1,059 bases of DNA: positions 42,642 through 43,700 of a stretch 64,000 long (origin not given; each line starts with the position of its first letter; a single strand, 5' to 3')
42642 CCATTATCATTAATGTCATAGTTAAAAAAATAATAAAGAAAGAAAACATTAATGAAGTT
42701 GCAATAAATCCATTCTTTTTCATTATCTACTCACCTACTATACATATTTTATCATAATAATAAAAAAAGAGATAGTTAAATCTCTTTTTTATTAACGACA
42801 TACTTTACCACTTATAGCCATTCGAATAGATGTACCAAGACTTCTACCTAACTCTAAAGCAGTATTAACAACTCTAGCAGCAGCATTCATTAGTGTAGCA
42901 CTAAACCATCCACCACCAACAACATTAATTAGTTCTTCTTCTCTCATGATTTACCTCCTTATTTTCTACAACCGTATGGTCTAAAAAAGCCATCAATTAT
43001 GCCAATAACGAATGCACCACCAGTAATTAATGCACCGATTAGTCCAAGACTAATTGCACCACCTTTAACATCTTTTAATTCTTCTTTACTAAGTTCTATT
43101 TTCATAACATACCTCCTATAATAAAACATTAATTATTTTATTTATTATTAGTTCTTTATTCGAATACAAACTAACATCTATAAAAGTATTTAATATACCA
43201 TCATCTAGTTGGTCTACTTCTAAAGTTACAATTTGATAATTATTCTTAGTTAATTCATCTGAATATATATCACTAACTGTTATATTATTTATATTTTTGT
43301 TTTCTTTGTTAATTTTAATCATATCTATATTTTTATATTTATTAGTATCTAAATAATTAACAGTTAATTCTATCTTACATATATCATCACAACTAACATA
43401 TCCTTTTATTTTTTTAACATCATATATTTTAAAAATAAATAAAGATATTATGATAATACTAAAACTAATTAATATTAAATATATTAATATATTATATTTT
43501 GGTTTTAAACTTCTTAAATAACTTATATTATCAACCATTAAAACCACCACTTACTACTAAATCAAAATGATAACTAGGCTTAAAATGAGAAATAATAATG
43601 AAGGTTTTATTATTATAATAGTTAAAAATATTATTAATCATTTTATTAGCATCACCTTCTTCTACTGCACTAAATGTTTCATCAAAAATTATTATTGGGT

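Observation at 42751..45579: Unannotated two-peptide double-glycine bacteriocin operon with C39-ABC exporter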

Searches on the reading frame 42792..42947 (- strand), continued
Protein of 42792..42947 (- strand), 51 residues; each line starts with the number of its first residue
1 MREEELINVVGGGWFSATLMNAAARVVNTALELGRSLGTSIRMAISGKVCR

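Call 77: search_protein_families(library=pfam, max_evalue=0.001, proteins=[L002:6657-7100:+, L002:6434-6625:+, L002:2067-2459:+, L002:2459-2680:+, L002:2698-3240:+, L004:5395-6498:+, L004:6522-7136:+, L020:5846-6286:+, L004:7967-8851:+, L012:4840-5913:+])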
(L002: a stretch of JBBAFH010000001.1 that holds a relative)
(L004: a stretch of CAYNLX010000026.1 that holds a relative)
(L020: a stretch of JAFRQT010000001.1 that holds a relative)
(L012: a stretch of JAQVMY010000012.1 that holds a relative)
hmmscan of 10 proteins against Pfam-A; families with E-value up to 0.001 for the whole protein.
L002:6657-7100:+ (147 aa): 2 families
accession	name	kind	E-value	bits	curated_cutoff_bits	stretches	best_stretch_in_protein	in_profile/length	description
PF09424.15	YqeY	-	1.2e-48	165.3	27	1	3-144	2-143/143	Yqey-like protein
PF02637.23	GatB_Yqey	-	1e-05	25.9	27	1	6-144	3-148/148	GatB domain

L002:6434-6625:+ (63 aa): 1 family
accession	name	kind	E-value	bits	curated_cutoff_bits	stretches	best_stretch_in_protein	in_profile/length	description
PF01165.25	Ribosomal_S21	-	6.6e-16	58.2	27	1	3-52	1-51/55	Ribosomal protein S21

L002:2067-2459:+ (130 aa): 1 family
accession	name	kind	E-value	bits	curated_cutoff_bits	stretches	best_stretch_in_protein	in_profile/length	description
PF14071.11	YlbD_coat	-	3.8e-24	85.8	27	1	8-116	1-111/126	Putative coat protein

L002:2459-2680:+ (73 aa): 1 family
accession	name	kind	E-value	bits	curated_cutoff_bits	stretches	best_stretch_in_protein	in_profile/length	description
PF14003.11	YlbE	-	3.5e-11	43.6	27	1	15-70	3-58/61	YlbE-like protein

L002:2698-3240:+ (180 aa): 5 families
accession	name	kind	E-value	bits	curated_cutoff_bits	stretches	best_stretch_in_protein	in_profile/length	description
PF03602.21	Cons_hypoth95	-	1.2e-53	181.9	24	1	1-176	1-180/182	Conserved hypothetical protein 95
PF09445.16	Methyltransf_15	-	8.7e-06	25.8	22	1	44-123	3-81/165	RNA cap guanine-N2 methyltransferase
PF01555.25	N6_N4_Mtase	-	2e-05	25.1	26.7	0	38-76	178-215/221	DNA methylase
PF05175.20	MTS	-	0.00011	22.3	23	1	39-136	30-123/170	Methyltransferase small domain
PF13847.12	Methyltransf_31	-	0.00014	22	27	1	42-167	4-125/145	Methyltransferase domain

L004:5395-6498:+ (367 aa): 1 family
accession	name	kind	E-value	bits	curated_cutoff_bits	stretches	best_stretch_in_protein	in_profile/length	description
PF06898.16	YqfD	-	1.3e-60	205.7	25.2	1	4-363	7-379/379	Putative stage IV sporulation protein YqfD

L004:6522-7136:+ (204 aa): 1 family
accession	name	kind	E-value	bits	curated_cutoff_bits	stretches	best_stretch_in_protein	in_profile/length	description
PF04892.17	VanZ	-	1.7e-20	74.3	30.1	1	46-162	3-124/126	VanZ like family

L020:5846-6286:+ (146 aa): 1 family
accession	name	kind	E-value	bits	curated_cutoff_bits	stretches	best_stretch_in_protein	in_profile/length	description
PF02130.23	YbeY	-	1.6e-44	151.3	25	1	16-141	9-128/129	Endoribonuclease YbeY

L004:7967-8851:+ (294 aa): 12 families
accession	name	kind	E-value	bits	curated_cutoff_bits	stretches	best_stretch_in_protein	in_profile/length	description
PF01926.29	MMR_HSR1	-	7.4e-29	100.6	21.9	1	6-120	2-113/113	50S ribosome-binding GTPase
PF02421.24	FeoB_N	-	4.3e-17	62.5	27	1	6-161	3-154/156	Ferrous iron transport protein B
PF07650.23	KH_2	-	6.8e-14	51.9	22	1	204-279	2-78/78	KH domain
PF00009.33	GTP_EFTU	-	1.2e-12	48.3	26.5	1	8-168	8-187/188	Elongation factor Tu GTP binding domain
PF00350.29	Dynamin_N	-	9.1e-11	42.5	27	2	41-120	91-167/168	Dynamin family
PF03193.22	RsgA_GTPase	-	1.8e-07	31.6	30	0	3-63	106-170/174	RsgA GTPase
PF04548.22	AIG1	-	2.6e-06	27.4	27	1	8-109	5-109/212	AIG1 family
PF00071.28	Ras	-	4.6e-05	23.5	21.6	1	8-161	4-154/162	Ras family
PF10662.15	PduV-EutP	-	7e-05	23.1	21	1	7-164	5-142/143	Ethanolamine utilisation - propanediol utilisation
PF02492.25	cobW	-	0.00029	20.9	20.7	0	46-135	78-167/180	CobW/HypB/UreG, nucleotide-binding domain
PF08477.19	Roc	-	0.00083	20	27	0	6-122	2-119/119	Ras of Complex, Roc, domain of DAPkinase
PF16897.10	MMR_HSR1_Xtn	-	0.00083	19.8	35.2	0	113-167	57-104/106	C-terminal region of MMR_HSR1 domain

L012:4840-5913:+ (357 aa): 1 family
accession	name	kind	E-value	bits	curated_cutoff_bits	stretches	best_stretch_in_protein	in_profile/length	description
PF01510.30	Amidase_2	-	2.5e-13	50.9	26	1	196-340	5-131/131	N-acetylmuramoyl-L-alanine amidase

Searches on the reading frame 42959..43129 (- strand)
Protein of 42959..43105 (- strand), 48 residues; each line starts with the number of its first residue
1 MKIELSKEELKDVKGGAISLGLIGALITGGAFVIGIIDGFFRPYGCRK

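Call 3: search_protein_families(library=pfam, max_evalue=1, proteins=[window:42959-43105:-])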
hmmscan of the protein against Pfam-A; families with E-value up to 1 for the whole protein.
window:42959-43105:- (48 aa): 1 family
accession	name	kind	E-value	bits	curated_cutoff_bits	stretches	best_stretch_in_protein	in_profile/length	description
PF10439.15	Bacteriocin_IIc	-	0.0028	18.1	27.1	1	4-33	6-50/59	Bacteriocin class II with double-glycine leader peptide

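Call 4: search_protein_families(library=ncbifam, max_evalue=1, proteins=[window:42959-43105:-])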
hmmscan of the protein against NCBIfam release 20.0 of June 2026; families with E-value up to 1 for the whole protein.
window:42959-43105:- (48 aa): 5 families
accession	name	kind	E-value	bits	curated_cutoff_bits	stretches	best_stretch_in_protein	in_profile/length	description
TIGR03949.1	bact_IIb_cerein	subfamily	2.4e-05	24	21.5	1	4-36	3-41/45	class IIb bacteriocin, lactobin A/cerein 7B family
TIGR04149.1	GG_sam_targ_CFB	domain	0.0034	17.2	25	1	2-17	14-29/43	TIGR04149 family rSAM-modified RiPP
NF047798.1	leader_Chryseo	domain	0.0045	17.1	23.5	1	5-16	7-18/18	bacteriocin-like protein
TIGR01847.1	bacteriocin_sig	domain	0.11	13.2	15.7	1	4-16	3-15/15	bacteriocin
NF038034.1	lactGbeta_entB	subfamily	0.11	12.7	37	1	5-40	1-36/38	lactococcin G-beta/enterocin 1071B family bacteriocin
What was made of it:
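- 42959..43105 (-): Peptide beta, 48 aa: a 16-aa double-glycine leader (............) and a 32-aa very hydrophobic Gly-rich core ending in the conserved module IG(V/I)IDG(F/Y)xRP(L/Y)xC, with a single Cys. Pfam Bacteriocin_IIc scores 18.1, below its 27.1 cut-off (calls 3, 4).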

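Call 9: find_homologous_proteins(query=window:42959-43105:-, max_evalue=0.01)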
Query window:42959-43105:- (48 aa): 2 proteins with E <= 0.01 among 2 candidates.
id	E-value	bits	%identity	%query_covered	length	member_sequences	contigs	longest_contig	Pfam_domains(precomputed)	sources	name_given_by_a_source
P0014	2.0e-22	94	96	100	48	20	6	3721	-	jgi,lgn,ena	jgi:lactobin A/cerein 7B family class IIb bacteriocin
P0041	1.7e-13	67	83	88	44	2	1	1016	-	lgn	-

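Call 55: find_encoding_contigs(protein=P0041, flank=3000, max_places=4)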
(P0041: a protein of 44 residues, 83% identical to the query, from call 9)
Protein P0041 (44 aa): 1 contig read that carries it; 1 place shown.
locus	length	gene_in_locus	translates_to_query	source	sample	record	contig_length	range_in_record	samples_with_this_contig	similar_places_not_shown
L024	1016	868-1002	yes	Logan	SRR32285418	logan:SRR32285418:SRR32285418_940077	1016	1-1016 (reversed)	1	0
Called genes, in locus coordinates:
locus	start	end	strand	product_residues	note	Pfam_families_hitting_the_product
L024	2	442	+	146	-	?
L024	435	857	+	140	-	-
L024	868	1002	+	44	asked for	-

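Call 77: search_protein_families(library=pfam, max_evalue=0.001, proteins=[L002:6657-7100:+, L002:6434-6625:+, L002:2067-2459:+, L002:2459-2680:+, L002:2698-3240:+, L004:5395-6498:+, L004:6522-7136:+, L020:5846-6286:+, L004:7967-8851:+, L012:4840-5913:+])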
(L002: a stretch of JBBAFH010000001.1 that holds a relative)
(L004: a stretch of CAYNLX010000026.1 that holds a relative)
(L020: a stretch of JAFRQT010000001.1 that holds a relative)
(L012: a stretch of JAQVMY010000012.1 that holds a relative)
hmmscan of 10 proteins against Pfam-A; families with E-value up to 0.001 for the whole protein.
L002:6657-7100:+ (147 aa): 2 families
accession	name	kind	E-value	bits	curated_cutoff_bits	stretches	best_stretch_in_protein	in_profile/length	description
PF09424.15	YqeY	-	1.2e-48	165.3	27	1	3-144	2-143/143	Yqey-like protein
PF02637.23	GatB_Yqey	-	1e-05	25.9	27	1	6-144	3-148/148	GatB domain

L002:6434-6625:+ (63 aa): 1 family
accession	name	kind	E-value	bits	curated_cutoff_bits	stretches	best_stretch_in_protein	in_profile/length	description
PF01165.25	Ribosomal_S21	-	6.6e-16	58.2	27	1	3-52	1-51/55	Ribosomal protein S21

L002:2067-2459:+ (130 aa): 1 family
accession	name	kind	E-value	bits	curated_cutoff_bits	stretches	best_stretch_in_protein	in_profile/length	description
PF14071.11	YlbD_coat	-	3.8e-24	85.8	27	1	8-116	1-111/126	Putative coat protein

L002:2459-2680:+ (73 aa): 1 family
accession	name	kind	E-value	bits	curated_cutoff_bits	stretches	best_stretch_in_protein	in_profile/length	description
PF14003.11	YlbE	-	3.5e-11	43.6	27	1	15-70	3-58/61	YlbE-like protein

L002:2698-3240:+ (180 aa): 5 families
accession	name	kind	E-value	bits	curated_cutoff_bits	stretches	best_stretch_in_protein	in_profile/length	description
PF03602.21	Cons_hypoth95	-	1.2e-53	181.9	24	1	1-176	1-180/182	Conserved hypothetical protein 95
PF09445.16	Methyltransf_15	-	8.7e-06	25.8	22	1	44-123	3-81/165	RNA cap guanine-N2 methyltransferase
PF01555.25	N6_N4_Mtase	-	2e-05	25.1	26.7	0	38-76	178-215/221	DNA methylase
PF05175.20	MTS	-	0.00011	22.3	23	1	39-136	30-123/170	Methyltransferase small domain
PF13847.12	Methyltransf_31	-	0.00014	22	27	1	42-167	4-125/145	Methyltransferase domain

L004:5395-6498:+ (367 aa): 1 family
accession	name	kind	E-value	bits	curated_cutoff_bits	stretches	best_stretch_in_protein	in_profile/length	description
PF06898.16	YqfD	-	1.3e-60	205.7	25.2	1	4-363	7-379/379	Putative stage IV sporulation protein YqfD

L004:6522-7136:+ (204 aa): 1 family
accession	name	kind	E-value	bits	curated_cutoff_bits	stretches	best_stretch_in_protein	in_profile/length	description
PF04892.17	VanZ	-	1.7e-20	74.3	30.1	1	46-162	3-124/126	VanZ like family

L020:5846-6286:+ (146 aa): 1 family
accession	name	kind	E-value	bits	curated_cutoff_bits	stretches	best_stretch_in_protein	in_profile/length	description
PF02130.23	YbeY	-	1.6e-44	151.3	25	1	16-141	9-128/129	Endoribonuclease YbeY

L004:7967-8851:+ (294 aa): 12 families
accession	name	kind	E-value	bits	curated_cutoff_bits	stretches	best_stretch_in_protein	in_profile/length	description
PF01926.29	MMR_HSR1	-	7.4e-29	100.6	21.9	1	6-120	2-113/113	50S ribosome-binding GTPase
PF02421.24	FeoB_N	-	4.3e-17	62.5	27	1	6-161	3-154/156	Ferrous iron transport protein B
PF07650.23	KH_2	-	6.8e-14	51.9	22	1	204-279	2-78/78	KH domain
PF00009.33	GTP_EFTU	-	1.2e-12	48.3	26.5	1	8-168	8-187/188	Elongation factor Tu GTP binding domain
PF00350.29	Dynamin_N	-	9.1e-11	42.5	27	2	41-120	91-167/168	Dynamin family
PF03193.22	RsgA_GTPase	-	1.8e-07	31.6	30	0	3-63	106-170/174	RsgA GTPase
PF04548.22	AIG1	-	2.6e-06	27.4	27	1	8-109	5-109/212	AIG1 family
PF00071.28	Ras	-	4.6e-05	23.5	21.6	1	8-161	4-154/162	Ras family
PF10662.15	PduV-EutP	-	7e-05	23.1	21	1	7-164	5-142/143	Ethanolamine utilisation - propanediol utilisation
PF02492.25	cobW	-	0.00029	20.9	20.7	0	46-135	78-167/180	CobW/HypB/UreG, nucleotide-binding domain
PF08477.19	Roc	-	0.00083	20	27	0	6-122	2-119/119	Ras of Complex, Roc, domain of DAPkinase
PF16897.10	MMR_HSR1_Xtn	-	0.00083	19.8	35.2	0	113-167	57-104/106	C-terminal region of MMR_HSR1 domain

L012:4840-5913:+ (357 aa): 1 family
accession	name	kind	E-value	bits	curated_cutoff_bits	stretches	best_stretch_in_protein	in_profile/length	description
PF01510.30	Amidase_2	-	2.5e-13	50.9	26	1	196-340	5-131/131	N-acetylmuramoyl-L-alanine amidase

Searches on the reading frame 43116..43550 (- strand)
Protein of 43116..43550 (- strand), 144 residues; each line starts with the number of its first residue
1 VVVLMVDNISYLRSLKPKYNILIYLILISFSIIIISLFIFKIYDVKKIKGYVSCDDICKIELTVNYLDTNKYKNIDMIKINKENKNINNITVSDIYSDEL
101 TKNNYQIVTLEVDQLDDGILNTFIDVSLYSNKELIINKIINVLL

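Call 3: search_protein_families(library=pfam, max_evalue=1, proteins=[window:43116-43550:-])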
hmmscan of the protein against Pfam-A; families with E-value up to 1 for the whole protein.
window:43116-43550:- (144 aa): 2 families
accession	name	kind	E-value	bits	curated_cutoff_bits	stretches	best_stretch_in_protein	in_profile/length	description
PF07475.17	Hpr_kinase_C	-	0.0074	16.3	33.3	1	42-95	80-133/171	HPr Serine kinase C-terminal domain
PF23828.1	DUF7198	-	0.014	15.3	27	1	21-109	3-92/236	Family of unknown function (DUF7198)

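Call 4: search_protein_families(library=ncbifam, max_evalue=1, proteins=[window:43116-43550:-])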
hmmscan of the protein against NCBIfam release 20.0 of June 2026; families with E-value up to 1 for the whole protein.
window:43116-43550:- (144 aa): 1 family
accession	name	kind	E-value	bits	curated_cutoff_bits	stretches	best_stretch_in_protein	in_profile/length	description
NF045999.1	MAG1140_fam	equivalog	0.41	10.8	35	1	20-141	10-126/126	MAG1140 family protein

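Call 26: find_homologous_proteins(query=window:43116-43538:-, max_evalue=0.001)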
Query window:43116-43538:- (140 aa): 21 proteins with E <= 0.001 among 198 candidates.
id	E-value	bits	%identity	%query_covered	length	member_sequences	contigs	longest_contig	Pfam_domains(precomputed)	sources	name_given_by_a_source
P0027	1.8e-76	272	100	100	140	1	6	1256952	-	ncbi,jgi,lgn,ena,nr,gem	ncbi:MAG: hypothetical protein E7159_03745 [Firmicutes bacterium]|nr:hypothetical protein [Bacillota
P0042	4.3e-76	271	99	100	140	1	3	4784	-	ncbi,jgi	jgi:hypothetical protein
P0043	1.9e-75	269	98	100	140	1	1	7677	-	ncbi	-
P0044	1.6e-74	266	96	100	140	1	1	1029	-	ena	-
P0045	3.5e-74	265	96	100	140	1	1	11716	-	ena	-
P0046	9.6e-74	264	95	100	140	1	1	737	-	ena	-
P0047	2.3e-73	262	94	100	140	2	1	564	-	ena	-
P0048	4.9e-73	261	96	100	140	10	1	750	-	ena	-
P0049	3.1e-70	252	92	100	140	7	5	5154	-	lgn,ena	-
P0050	4.7e-70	252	91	100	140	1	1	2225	-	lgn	-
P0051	5.6e-70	251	92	100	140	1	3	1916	-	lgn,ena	-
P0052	3.7e-56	207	79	100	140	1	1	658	-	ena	-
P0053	4.4e-47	177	70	99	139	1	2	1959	-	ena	-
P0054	1.5e-44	169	62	100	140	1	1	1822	-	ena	-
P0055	1.2e-43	166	63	99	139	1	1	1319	-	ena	-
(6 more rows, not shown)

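Call 77: search_protein_families(library=pfam, max_evalue=0.001, proteins=[L002:6657-7100:+, L002:6434-6625:+, L002:2067-2459:+, L002:2459-2680:+, L002:2698-3240:+, L004:5395-6498:+, L004:6522-7136:+, L020:5846-6286:+, L004:7967-8851:+, L012:4840-5913:+])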
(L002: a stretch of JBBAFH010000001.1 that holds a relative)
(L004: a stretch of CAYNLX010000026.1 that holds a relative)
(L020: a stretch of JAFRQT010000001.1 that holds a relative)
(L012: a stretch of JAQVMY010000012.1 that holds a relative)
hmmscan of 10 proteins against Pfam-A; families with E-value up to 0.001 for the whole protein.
L002:6657-7100:+ (147 aa): 2 families
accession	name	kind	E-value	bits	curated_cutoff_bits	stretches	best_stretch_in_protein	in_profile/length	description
PF09424.15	YqeY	-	1.2e-48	165.3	27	1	3-144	2-143/143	Yqey-like protein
PF02637.23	GatB_Yqey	-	1e-05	25.9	27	1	6-144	3-148/148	GatB domain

L002:6434-6625:+ (63 aa): 1 family
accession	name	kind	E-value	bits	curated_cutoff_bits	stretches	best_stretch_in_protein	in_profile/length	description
PF01165.25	Ribosomal_S21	-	6.6e-16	58.2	27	1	3-52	1-51/55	Ribosomal protein S21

L002:2067-2459:+ (130 aa): 1 family
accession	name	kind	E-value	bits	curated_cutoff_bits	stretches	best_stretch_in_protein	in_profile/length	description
PF14071.11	YlbD_coat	-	3.8e-24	85.8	27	1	8-116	1-111/126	Putative coat protein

L002:2459-2680:+ (73 aa): 1 family
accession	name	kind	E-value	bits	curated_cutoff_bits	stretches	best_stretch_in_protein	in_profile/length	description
PF14003.11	YlbE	-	3.5e-11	43.6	27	1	15-70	3-58/61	YlbE-like protein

L002:2698-3240:+ (180 aa): 5 families
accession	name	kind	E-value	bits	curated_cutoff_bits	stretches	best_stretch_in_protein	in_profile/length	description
PF03602.21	Cons_hypoth95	-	1.2e-53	181.9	24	1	1-176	1-180/182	Conserved hypothetical protein 95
PF09445.16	Methyltransf_15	-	8.7e-06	25.8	22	1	44-123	3-81/165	RNA cap guanine-N2 methyltransferase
PF01555.25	N6_N4_Mtase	-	2e-05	25.1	26.7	0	38-76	178-215/221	DNA methylase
PF05175.20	MTS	-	0.00011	22.3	23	1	39-136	30-123/170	Methyltransferase small domain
PF13847.12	Methyltransf_31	-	0.00014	22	27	1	42-167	4-125/145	Methyltransferase domain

L004:5395-6498:+ (367 aa): 1 family
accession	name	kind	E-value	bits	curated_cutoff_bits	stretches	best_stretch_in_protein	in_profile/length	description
PF06898.16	YqfD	-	1.3e-60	205.7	25.2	1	4-363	7-379/379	Putative stage IV sporulation protein YqfD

L004:6522-7136:+ (204 aa): 1 family
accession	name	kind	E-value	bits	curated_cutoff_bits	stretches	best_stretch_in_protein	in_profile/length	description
PF04892.17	VanZ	-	1.7e-20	74.3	30.1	1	46-162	3-124/126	VanZ like family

L020:5846-6286:+ (146 aa): 1 family
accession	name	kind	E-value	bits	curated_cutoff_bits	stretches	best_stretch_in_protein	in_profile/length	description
PF02130.23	YbeY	-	1.6e-44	151.3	25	1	16-141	9-128/129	Endoribonuclease YbeY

L004:7967-8851:+ (294 aa): 12 families
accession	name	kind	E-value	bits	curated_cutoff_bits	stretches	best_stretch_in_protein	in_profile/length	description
PF01926.29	MMR_HSR1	-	7.4e-29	100.6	21.9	1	6-120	2-113/113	50S ribosome-binding GTPase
PF02421.24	FeoB_N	-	4.3e-17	62.5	27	1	6-161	3-154/156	Ferrous iron transport protein B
PF07650.23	KH_2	-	6.8e-14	51.9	22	1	204-279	2-78/78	KH domain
PF00009.33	GTP_EFTU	-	1.2e-12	48.3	26.5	1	8-168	8-187/188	Elongation factor Tu GTP binding domain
PF00350.29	Dynamin_N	-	9.1e-11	42.5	27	2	41-120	91-167/168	Dynamin family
PF03193.22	RsgA_GTPase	-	1.8e-07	31.6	30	0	3-63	106-170/174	RsgA GTPase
PF04548.22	AIG1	-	2.6e-06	27.4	27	1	8-109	5-109/212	AIG1 family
PF00071.28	Ras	-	4.6e-05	23.5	21.6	1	8-161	4-154/162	Ras family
PF10662.15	PduV-EutP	-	7e-05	23.1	21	1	7-164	5-142/143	Ethanolamine utilisation - propanediol utilisation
PF02492.25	cobW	-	0.00029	20.9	20.7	0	46-135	78-167/180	CobW/HypB/UreG, nucleotide-binding domain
PF08477.19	Roc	-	0.00083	20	27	0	6-122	2-119/119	Ras of Complex, Roc, domain of DAPkinase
PF16897.10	MMR_HSR1_Xtn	-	0.00083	19.8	35.2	0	113-167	57-104/106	C-terminal region of MMR_HSR1 domain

L012:4840-5913:+ (357 aa): 1 family
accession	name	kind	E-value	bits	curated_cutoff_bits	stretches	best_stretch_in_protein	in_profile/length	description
PF01510.30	Amidase_2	-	2.5e-13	50.9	26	1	196-340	5-131/131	N-acetylmuramoyl-L-alanine amidase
